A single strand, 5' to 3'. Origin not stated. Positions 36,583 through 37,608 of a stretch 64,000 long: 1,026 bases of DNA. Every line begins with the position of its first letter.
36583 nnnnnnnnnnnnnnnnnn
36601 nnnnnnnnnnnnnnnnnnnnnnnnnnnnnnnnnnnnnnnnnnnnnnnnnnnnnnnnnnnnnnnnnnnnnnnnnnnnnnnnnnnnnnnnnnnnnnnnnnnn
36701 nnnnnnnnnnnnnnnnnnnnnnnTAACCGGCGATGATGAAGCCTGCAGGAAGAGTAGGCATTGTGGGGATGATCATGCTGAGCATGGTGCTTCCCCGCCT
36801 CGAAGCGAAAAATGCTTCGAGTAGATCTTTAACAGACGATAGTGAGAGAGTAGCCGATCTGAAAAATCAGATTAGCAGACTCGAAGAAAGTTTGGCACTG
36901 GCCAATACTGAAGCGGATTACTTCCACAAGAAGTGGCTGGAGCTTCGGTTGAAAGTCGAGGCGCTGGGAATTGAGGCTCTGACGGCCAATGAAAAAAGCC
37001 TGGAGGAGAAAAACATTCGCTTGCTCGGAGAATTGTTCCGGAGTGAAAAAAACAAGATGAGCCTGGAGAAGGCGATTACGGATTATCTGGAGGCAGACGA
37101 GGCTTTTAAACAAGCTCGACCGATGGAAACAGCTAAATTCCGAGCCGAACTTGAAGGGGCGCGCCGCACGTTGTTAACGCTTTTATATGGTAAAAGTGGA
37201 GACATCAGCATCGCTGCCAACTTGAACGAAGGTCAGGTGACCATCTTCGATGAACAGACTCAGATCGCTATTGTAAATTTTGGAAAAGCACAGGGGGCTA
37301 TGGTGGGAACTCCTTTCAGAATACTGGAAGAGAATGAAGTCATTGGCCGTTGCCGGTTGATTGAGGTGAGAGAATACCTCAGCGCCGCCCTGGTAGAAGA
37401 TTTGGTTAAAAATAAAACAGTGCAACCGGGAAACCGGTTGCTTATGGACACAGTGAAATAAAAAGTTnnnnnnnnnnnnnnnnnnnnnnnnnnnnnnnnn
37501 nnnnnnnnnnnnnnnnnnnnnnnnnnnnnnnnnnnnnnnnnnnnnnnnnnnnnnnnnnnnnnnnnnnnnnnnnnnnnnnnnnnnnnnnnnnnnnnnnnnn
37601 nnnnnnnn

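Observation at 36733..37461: Non-ribosomal, exported coiled-coil ORF inserted between rpsS and rplV inside the S10 operon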

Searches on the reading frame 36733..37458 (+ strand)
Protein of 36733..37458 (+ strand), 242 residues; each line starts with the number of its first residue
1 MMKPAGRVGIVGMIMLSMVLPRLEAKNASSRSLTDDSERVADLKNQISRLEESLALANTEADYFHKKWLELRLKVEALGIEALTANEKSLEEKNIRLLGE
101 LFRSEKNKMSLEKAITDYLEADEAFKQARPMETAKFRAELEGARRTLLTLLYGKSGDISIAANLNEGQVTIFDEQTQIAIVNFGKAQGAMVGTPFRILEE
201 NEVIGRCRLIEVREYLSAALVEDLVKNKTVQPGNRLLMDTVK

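Call 3: search_protein_families(library=pfam, proteins=[window:36733-37458:+], max_evalue=1)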
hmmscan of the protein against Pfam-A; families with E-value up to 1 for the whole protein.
window:36733-37458:+ (242 aa): 1 family
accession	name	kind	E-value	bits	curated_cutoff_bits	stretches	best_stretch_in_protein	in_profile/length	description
PF24525.1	TTC3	-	0.015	15.1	27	0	33-67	32-66/250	TTC3, helical domain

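Call 4: search_protein_families(library=ncbifam, proteins=[window:36733-37458:+], max_evalue=1)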
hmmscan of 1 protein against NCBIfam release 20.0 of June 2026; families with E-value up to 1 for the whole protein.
window:36733-37458:+ (242 aa): 2 families
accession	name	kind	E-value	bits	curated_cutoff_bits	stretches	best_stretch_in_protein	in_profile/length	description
TIGR02231.1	TIGR02231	subfamily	0.0092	14.7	112.6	1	22-121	55-149/524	mucoidy inhibitor MuiA family protein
TIGR04211.1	SH3_and_anchor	equivalog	0.37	10.4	65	1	6-116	48-156/198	TIGR04211 family SH3 domain-containing protein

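Call 5: search_solved_structures(query=window:36733-37458:+, max_evalue=10)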
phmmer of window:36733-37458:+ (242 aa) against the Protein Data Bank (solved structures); distinct sequences matched with E-value up to 10: 2.
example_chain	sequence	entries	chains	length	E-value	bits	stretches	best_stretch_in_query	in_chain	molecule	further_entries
7n6g_6K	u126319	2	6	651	0.6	13.2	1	36-153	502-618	Heat shock protein 70A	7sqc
2pms_C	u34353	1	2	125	0.93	12.6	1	21-86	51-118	PNEUMOCOCCAL SURFACE PROTEIN A (PSPA)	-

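Call 6: find_homologous_proteins(query=window:36733-37458:+, max_evalue=0.001)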
Query window:36733-37458:+ (242 aa): 40 proteins with E <= 0.001 among 1494 candidates.
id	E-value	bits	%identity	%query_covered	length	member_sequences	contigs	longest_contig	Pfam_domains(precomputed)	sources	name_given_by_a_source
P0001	5.6e-147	505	100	100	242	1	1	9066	-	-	-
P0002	2.4e-138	477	100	95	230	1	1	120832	-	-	-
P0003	1.8e-118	412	83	100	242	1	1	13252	-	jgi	jgi:hypothetical protein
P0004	7.4e-113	394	76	100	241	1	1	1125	-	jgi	-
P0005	2.7e-111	389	78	99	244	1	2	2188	-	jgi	-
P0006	3.3e-109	382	80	96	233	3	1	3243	-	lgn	-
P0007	1.8e-105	370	79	94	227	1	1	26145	-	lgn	-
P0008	3.6e-88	313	64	93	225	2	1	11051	-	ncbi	ncbi:MAG: hypothetical protein AAF558_07500 [Verrucomicrobiota bacterium]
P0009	2.4e-78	281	60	98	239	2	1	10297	-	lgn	-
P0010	2.4e-73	265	57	96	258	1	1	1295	-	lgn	-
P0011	5.6e-70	254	55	98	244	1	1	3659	-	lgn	-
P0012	2.9e-69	251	56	90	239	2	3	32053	-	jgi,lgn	-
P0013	2.3e-68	248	53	98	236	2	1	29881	-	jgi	jgi:hypothetical protein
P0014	4.1e-67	244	56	89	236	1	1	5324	-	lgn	-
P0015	2.4e-65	238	52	100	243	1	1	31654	-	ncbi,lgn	ncbi:MAG: hypothetical protein AAFY98_02555 [Verrucomicrobiota bacterium]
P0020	1.3e-60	223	54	83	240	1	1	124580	-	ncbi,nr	ncbi:MAG: hypothetical protein SFU85_12705 [Candidatus Methylacidiphilales bacterium]|nr:hypothetica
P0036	3.3e-41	160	39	99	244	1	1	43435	-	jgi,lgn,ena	-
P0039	2.5e-34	137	39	80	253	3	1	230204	-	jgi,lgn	jgi:hypothetical protein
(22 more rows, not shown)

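Call 8: find_encoding_contigs(protein=P0039, flank=4000, max_places=2)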
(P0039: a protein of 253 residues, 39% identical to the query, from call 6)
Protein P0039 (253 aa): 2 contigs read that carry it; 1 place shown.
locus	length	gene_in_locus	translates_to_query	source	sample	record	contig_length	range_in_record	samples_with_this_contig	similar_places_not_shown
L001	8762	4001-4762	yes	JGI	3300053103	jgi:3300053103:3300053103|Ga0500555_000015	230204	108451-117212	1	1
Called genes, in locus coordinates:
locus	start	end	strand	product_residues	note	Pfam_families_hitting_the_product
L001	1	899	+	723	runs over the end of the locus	PF00009:GTP_EFTU, PF22042:EF-G_D2, PF03144:GTP_EFTU_D2, PF16658:RF3_C (weak), PF14492:EFG_III, PF03764:EFG_IV, PF00679:EFG_C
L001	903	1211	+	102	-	PF00338:Ribosomal_S10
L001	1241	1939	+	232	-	PF00297:Ribosomal_L3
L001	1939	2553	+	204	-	PF00573:Ribosomal_L4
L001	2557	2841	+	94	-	PF00276:Ribosomal_L23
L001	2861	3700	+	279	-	PF00181:Ribosomal_L2_N, PF03947:Ribosomal_L2_C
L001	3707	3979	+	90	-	PF00203:Ribosomal_S19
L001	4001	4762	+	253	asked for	-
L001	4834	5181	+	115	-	PF00237:Ribosomal_L22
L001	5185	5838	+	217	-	PF05316:VAR1 (weak), PF07650:KH_2, PF00189:Ribosomal_S3_C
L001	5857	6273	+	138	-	PF00252:Ribosomal_L16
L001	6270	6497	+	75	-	PF00831:Ribosomal_L29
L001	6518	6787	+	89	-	PF00366:Ribosomal_S17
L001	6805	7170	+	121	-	PF00238:Ribosomal_L14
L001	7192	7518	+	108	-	PF00467:KOW, PF17136:ribosomal_L24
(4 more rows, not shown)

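Call 9: find_encoding_contigs(protein=P0036, flank=4000, max_places=2)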
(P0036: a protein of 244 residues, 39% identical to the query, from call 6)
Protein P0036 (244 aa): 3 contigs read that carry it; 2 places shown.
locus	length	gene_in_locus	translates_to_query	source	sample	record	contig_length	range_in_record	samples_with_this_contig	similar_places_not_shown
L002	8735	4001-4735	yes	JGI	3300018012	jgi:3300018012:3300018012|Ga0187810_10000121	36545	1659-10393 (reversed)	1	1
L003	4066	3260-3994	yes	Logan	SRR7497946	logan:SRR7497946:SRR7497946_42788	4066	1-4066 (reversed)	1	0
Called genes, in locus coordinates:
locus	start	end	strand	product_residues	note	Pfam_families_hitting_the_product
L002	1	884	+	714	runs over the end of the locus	PF00009:GTP_EFTU, PF22042:EF-G_D2, PF03144:GTP_EFTU_D2, PF14492:EFG_III, PF16658:RF3_C (weak), PF03764:EFG_IV, PF00679:EFG_C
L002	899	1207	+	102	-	PF00338:Ribosomal_S10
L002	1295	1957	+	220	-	PF00297:Ribosomal_L3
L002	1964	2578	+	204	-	PF00573:Ribosomal_L4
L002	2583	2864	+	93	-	PF00276:Ribosomal_L23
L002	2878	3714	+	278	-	PF00181:Ribosomal_L2_N, PF03947:Ribosomal_L2_C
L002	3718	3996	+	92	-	PF00203:Ribosomal_S19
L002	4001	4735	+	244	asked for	-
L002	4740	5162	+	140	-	PF00237:Ribosomal_L22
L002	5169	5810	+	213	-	PF07650:KH_2, PF05316:VAR1 (faint), PF00189:Ribosomal_S3_C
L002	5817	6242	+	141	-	PF00252:Ribosomal_L16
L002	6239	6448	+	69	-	PF00831:Ribosomal_L29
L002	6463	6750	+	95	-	PF00366:Ribosomal_S17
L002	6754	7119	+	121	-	PF00238:Ribosomal_L14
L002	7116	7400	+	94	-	PF00467:KOW, PF17136:ribosomal_L24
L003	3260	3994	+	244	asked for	-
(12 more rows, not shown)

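Call 10: find_encoding_contigs(protein=P0020, flank=4000, max_places=2)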
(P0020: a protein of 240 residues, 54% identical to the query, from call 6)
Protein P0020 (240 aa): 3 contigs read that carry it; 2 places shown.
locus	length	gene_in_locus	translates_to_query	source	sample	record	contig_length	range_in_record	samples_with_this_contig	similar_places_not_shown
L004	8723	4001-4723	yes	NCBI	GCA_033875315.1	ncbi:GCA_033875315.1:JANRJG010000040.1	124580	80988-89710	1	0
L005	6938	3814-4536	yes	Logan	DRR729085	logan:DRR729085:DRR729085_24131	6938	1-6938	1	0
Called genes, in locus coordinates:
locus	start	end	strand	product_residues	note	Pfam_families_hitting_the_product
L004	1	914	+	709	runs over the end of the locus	PF00009:GTP_EFTU, PF22042:EF-G_D2, PF03144:GTP_EFTU_D2, PF14492:EFG_III, PF16658:RF3_C, PF03764:EFG_IV, PF00679:EFG_C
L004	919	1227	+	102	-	PF00338:Ribosomal_S10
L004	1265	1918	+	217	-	PF00297:Ribosomal_L3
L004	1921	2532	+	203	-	PF00573:Ribosomal_L4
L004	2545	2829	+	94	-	PF00276:Ribosomal_L23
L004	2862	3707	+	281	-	PF00181:Ribosomal_L2_N, PF03947:Ribosomal_L2_C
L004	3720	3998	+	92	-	PF00203:Ribosomal_S19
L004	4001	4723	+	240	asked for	-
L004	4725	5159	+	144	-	PF00237:Ribosomal_L22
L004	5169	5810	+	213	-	PF07650:KH_2, PF05316:VAR1 (faint), PF00189:Ribosomal_S3_C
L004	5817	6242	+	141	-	PF00252:Ribosomal_L16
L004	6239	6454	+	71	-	PF00831:Ribosomal_L29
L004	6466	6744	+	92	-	PF00366:Ribosomal_S17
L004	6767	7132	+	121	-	PF00238:Ribosomal_L14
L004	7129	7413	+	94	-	PF23291:KOW4_SPT5 (weak), PF00467:KOW, PF17136:ribosomal_L24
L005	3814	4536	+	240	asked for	-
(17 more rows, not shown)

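Call 16: search_protein_representatives(protein=window:36733-37458:+)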
Query: 242 residues. Proteins with E-value up to 0.001 (for the whole library): 289; up to 1e-10: 134; up to 1e-30: 10. The best 150 are listed.
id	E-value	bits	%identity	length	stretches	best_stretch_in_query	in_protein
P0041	1.7e-59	217.7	51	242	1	10-242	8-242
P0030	6.1e-53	196.2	45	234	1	13-241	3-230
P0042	1.0e-52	195.5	51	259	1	41-242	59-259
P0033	2.8e-52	194.1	47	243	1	10-240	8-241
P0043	2.2e-49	184.6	46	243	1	16-242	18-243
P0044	1.6e-42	162.2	47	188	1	57-242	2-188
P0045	1.2e-40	156.1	39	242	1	4-241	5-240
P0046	1.1e-38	149.6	50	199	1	56-211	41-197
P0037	1.6e-38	149.1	41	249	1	47-242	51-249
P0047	6.8e-31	124.2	35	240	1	21-237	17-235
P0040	4.9e-30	121.4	37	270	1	27-238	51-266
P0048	1.1e-29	120.3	35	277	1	41-239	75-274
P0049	7.3e-29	117.6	38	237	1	31-239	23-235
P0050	6.9e-28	114.4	36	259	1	25-228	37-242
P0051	2.2e-25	106.2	36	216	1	52-236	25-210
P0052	3.4e-25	105.6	30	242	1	10-238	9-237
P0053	1.6e-24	103.4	33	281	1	41-238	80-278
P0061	4.7e-21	92.0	29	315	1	47-238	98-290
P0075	6.6e-17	78.5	25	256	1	26-240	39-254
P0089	2.0e-15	73.7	27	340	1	43-223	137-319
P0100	1.2e-14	71.1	26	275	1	26-236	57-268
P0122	3.1e-13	66.5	25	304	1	26-241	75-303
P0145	5.0e-12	62.6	28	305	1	18-232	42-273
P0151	1.0e-11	61.5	30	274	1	39-235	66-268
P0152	1.1e-11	61.4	27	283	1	25-237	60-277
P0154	1.6e-11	60.9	29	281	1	37-241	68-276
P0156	2.0e-11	60.6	26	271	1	25-233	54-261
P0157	2.1e-11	60.5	24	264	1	22-240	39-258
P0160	3.9e-11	59.6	26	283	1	47-236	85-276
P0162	4.2e-11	59.5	27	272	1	43-239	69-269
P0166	6.2e-11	59.0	25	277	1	35-239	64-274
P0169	8.7e-11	58.5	25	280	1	44-240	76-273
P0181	7.5e-10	55.4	26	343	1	26-234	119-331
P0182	1.1e-09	54.9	25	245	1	38-240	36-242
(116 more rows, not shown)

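Call 20: predict_structure(alignment_id=A1)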
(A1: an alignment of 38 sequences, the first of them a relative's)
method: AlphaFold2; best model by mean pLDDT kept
length: 242 residues; sequences in the alignment: 38
mean_pLDDT: 81.0   pTM: 0.38
mean pLDDT of the five models: 81.0, 78.9, 77.8, 75.7, 74.5
residues with pLDDT >= 90: 105; 70-90: 92; 50-70: 12; < 50: 33
segments of 3 or more residues with pLDDT < 50: 1-10, 15-33
pLDDT, mean of each block of 10 residues (from residue 1): 44 48 38 59 89 91 94 86 81 88 90 94 92 90 88 62 88 90 89 91 92 91 87 87 47
secondary structure, 60 per line:
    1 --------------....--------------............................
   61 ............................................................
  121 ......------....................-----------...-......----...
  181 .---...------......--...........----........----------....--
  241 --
elements in order: H15-18 H33-126 H133-152 E168-173 E178-181 E194-199 E202-212 E217-224 E235-238

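Call 22: find_related_loci(query=A1, collection=genome_contigs, flank=2500)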
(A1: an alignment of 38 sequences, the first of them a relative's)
Query A1 (242 aa) in genome_contigs; peptide patterns used: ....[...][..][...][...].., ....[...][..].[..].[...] (x = any residue, [..] = any of these).
124 stretches matched a pattern; 9 encode a relative of the query (tblastn E <= 1e-3); 9 distinct loci.
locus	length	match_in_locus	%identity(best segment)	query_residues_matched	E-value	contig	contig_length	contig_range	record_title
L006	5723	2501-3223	80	3-242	2e-117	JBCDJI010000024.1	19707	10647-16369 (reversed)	MAG: Verrucomicrobiota bacterium isolate P01_H01_bin.31 k141_1532349_length_19707_cov_20.4266, whole genome shotgun sequ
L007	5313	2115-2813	63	10-242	1e-99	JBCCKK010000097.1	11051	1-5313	MAG: Verrucomicrobiota bacterium isolate P01_C01_bin.136 k141_1503173_length_11051_cov_7.0000, whole genome shotgun sequ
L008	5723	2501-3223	52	1-242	4e-77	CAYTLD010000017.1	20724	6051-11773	MAG TPA_asm: uncultured Blastochloridaceae bacterium isolate SRP141376_co5_260 genome assembly, contig: NODE_6209_length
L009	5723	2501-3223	51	3-242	7e-71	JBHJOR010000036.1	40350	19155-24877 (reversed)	MAG: Candidatus Methylacidiphilales bacterium isolate al_S1C2219 S1Ck119_474028, whole genome shotgun sequence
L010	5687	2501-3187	46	10-242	7e-65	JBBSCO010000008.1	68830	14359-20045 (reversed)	MAG: Candidatus Methylacidiphilales bacterium isolate metawrap_la6_25 metawrap_la6_25_K_763691_L_68830_cov_28.8004, whol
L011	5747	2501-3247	43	1-242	2e-61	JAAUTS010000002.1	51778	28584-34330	MAG: Blastochloris sp. isolate SM1_596_0 NODE_65_length_51778_cov_2.257710, whole genome shotgun sequence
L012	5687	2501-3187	42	10-241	1e-59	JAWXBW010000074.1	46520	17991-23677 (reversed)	MAG: Blastochloris sp. isolate MP7G1.168 k99_3917358, whole genome shotgun sequence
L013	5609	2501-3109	33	40-234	8e-24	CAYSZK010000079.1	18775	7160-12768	MAG TPA_asm: uncultured Verrucomicrobiales bacterium isolate binchicken_co58_129 genome assembly, contig: NODE_2343_leng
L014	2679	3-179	47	184-242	2e-14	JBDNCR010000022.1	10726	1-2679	MAG: Verrucomicrobiia bacterium isolate YM_bin9_OCT21 C22, whole genome shotgun sequence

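Call 23: find_homologous_proteins(query=A2, max_evalue=0.00001)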
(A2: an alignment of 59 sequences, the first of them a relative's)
Query A2 (59 sequences) (242 aa, profile of the alignment): 45 proteins with E <= 0.00001 among 8000 candidates.
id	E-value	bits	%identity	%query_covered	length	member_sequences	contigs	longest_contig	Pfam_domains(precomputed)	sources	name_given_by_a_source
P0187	3.4e-78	281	30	81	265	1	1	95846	-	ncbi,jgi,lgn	-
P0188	5.4e-78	280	32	83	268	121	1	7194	-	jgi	jgi:chromosome segregation ATPase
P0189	9.3e-78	279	30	81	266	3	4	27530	-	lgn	-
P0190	1.1e-77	279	31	81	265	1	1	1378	-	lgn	-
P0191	5.3e-73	264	28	93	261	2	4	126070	-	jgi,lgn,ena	jgi:hypothetical protein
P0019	7.9e-72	260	52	96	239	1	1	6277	-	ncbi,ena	-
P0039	3.1e-71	258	39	80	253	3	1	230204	-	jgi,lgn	jgi:hypothetical protein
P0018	1.7e-69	252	51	97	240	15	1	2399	-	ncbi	-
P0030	3.0e-69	251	48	81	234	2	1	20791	-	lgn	-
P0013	3.1e-69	251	53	98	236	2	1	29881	-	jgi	jgi:hypothetical protein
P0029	1.1e-67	246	47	96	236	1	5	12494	-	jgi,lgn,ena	-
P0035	2.0e-67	245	41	95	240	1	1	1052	-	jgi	-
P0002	2.2e-67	245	100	95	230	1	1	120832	-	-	-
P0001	2.4e-67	245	100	100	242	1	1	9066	-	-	-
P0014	4.9e-67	244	56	89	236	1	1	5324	-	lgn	-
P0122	4.2e-63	231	24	90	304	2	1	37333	-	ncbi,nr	ncbi:MAG: hypothetical protein EXS18_02765 [Verrucomicrobiae bacterium]|nr:hypothetical protein [Ver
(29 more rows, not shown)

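Call 24: fold_search(model_id=the predicted structure, library=pdb)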
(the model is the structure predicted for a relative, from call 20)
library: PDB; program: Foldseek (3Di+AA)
matches with E <= 10: 642; with E <= 0.001: 2
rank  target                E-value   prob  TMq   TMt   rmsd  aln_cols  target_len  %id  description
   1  3w1e                  2.0e-04  1.00  0.27  0.19   8.4       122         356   13  Structure of FlgT, a flagellar basal body component protein (released 2013-04-03)
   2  8z5n_0                2.7e-04  1.00  0.26  0.18   9.2       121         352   13  Cryo-EM structure of the LPHT ring (released 2025-10-22)
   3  7p2y_A                1.5e-03  1.00  0.26  0.13   6.5        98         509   15  F1Fo-ATP synthase from Acinetobacter baumannii (state 1) (released 2022-02-02)
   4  6te0_C                2.5e-03  1.00  0.25  0.12   4.7        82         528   11  Cryo-EM structure of Euglena gracilis mitochondrial ATP synthase, OSCP/F1/c-ring, rotational state 3 (released 2019-11-27)
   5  9bxu_A                3.7e-03  1.00  0.26  0.13   4.9        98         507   12  Cryo-EM structure of ATP synthase DP state (released 2025-08-06)
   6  5b0o_C                3.7e-03  1.00  0.24  0.14  13.3       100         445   11  Structure of the FliH-FliI complex (released 2016-03-23)
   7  6njo_F                3.9e-03  1.00  0.23  0.14   2.9        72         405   17  Structure of the assembled ATPase EscN from the enteropathogenic E. coli (EPEC) type III secretion system (released 2019-02-20)
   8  8apk_B1               3.9e-03  1.00  0.26  0.12   2.9        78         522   15  rotational state 3 of the Trypanosoma brucei mitochondrial ATP synthase dimer (released 2022-10-26)
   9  6tdu_AA               5.6e-03  1.00  0.26  0.12   3.3        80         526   12  Cryo-EM structure of Euglena gracilis mitochondrial ATP synthase, full dimer, rotational states 1 (released 2019-11-27)
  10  9vkr_C                6.3e-03  1.00  0.24  0.12   8.3       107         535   13  Cryo-EM structure of F-ATP synthase from Mycobacteroides abscessus (Rotational State 3) (released 2026-01-14)
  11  6xbw_B                7.1e-03  1.00  0.24  0.10   3.0        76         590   14  Cryo-EM structure of V-ATPase from bovine brain, state 1 (released 2020-08-19)
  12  9o19_B                7.1e-03  1.00  0.25  0.13   5.2        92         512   12  Pseudomonas aeruginosa ATPase State1 (released 2025-12-10)
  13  9vkq_C                7.6e-03  1.00  0.25  0.12   7.6       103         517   14  Cryo-EM structure of F-ATP synthase from Mycobacteroides abscessus (Rotational State 2) (released 2026-01-14)
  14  9vkp_C                7.6e-03  1.00  0.24  0.12   8.9       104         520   13  Cryo-EM structure of F-ATP synthase from Mycobacteroides abscessus (Rotational State 1) (released 2026-01-14)
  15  7une_N                8.5e-03  1.00  0.24  0.10   2.5        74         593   14  The V1 region of bovine V-ATPase in complex with human mEAK7 (focused refinement) (released 2022-06-15)
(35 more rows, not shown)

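Call 25: find_encoding_contigs(protein=P0187, flank=3000, max_places=1)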
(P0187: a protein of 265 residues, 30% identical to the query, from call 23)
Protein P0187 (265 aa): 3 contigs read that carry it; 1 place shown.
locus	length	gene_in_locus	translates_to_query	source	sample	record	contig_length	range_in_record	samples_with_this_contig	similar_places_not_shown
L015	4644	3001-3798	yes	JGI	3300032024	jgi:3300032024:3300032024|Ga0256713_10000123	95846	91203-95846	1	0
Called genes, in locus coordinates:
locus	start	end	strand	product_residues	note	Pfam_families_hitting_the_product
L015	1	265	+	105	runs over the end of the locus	PF00338:Ribosomal_S10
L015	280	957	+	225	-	PF00297:Ribosomal_L3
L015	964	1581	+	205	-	PF00573:Ribosomal_L4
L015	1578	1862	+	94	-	PF00276:Ribosomal_L23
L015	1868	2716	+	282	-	PF00181:Ribosomal_L2_N, PF03947:Ribosomal_L2_C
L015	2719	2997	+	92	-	PF00203:Ribosomal_S19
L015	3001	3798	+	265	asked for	-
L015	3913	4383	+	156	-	PF00237:Ribosomal_L22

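Call 26: find_encoding_contigs(protein=P0191, flank=3000, max_places=1)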
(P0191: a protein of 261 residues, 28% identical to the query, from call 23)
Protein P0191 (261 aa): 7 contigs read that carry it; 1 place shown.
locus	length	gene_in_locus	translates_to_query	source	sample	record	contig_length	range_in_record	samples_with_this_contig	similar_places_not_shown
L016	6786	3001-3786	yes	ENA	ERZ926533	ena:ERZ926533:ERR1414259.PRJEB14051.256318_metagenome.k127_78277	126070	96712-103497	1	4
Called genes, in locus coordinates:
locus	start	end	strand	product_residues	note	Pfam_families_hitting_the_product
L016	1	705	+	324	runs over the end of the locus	PF02547:Queuosine_synth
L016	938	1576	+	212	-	PF00573:Ribosomal_L4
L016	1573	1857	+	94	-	PF00276:Ribosomal_L23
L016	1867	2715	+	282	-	PF00181:Ribosomal_L2_N, PF03947:Ribosomal_L2_C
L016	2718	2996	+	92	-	PF00203:Ribosomal_S19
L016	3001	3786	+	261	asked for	-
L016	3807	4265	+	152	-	PF00237:Ribosomal_L22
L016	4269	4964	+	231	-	PF07650:KH_2, PF05316:VAR1 (faint), PF00189:Ribosomal_S3_C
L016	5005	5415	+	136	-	PF00252:Ribosomal_L16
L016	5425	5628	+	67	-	PF00831:Ribosomal_L29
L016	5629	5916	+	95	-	PF00366:Ribosomal_S17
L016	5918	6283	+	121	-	PF00238:Ribosomal_L14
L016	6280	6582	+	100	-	PF00467:KOW, PF17136:ribosomal_L24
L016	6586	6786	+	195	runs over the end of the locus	PF00281:Ribosomal_L5, PF00673:Ribosomal_L5_C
